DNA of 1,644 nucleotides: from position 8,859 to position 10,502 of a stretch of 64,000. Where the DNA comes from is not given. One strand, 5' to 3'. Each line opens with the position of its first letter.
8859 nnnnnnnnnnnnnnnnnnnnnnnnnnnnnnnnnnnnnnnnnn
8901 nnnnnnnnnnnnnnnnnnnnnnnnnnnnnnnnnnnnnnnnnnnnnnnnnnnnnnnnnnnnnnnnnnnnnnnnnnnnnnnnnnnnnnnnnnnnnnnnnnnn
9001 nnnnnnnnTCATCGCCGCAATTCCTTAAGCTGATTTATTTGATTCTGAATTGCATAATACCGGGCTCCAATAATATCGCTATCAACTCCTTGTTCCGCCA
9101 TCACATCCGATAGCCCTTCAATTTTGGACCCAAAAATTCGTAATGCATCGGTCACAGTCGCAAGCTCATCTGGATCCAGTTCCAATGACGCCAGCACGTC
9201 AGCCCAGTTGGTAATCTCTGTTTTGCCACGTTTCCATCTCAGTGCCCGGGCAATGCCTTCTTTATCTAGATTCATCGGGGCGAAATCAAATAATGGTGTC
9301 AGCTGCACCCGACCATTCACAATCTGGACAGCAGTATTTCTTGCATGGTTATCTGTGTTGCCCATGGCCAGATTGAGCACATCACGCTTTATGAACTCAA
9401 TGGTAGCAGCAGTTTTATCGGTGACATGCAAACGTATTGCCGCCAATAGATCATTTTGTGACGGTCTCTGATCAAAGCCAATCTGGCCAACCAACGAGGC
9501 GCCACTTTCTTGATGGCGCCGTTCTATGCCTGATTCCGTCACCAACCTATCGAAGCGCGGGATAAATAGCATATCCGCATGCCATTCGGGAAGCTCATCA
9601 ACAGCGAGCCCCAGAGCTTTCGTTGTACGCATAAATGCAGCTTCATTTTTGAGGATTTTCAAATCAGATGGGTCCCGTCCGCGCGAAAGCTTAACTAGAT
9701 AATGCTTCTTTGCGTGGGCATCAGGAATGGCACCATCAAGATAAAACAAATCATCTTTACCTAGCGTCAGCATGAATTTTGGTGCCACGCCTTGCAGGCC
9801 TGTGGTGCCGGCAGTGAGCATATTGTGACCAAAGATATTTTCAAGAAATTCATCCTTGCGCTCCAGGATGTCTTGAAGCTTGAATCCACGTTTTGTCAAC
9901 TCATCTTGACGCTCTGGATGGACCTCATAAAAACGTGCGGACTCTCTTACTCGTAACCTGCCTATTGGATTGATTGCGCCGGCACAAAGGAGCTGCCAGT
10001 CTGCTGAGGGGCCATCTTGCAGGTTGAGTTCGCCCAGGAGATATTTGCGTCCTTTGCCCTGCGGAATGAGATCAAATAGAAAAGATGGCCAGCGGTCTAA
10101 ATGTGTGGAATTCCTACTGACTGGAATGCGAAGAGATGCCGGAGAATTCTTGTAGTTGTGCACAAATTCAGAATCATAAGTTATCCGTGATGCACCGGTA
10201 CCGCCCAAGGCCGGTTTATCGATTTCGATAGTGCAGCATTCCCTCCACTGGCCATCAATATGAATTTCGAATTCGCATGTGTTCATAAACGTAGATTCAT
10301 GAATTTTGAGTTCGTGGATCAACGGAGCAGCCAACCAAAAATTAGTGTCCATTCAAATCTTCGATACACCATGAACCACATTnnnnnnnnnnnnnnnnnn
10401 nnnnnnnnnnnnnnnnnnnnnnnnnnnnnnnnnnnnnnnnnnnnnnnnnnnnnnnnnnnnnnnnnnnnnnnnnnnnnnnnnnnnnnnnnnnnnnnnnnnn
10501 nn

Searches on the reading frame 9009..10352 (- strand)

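Call 78: search_protein_families(library=pfam, proteins=[window:9009-10352:-], max_evalue=0.00001)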
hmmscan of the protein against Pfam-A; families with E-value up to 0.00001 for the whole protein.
window:9009-10352:- (447 aa): 2 families
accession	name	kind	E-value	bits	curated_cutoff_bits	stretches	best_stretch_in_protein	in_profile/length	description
PF07804.18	HipA_C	-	2.1e-28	99.9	30.5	1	185-401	2-202/213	HipA-like C-terminal domain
PF13657.11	Couple_hipA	-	6.5e-06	27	22.5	0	54-135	20-98/99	HipA N-terminal domain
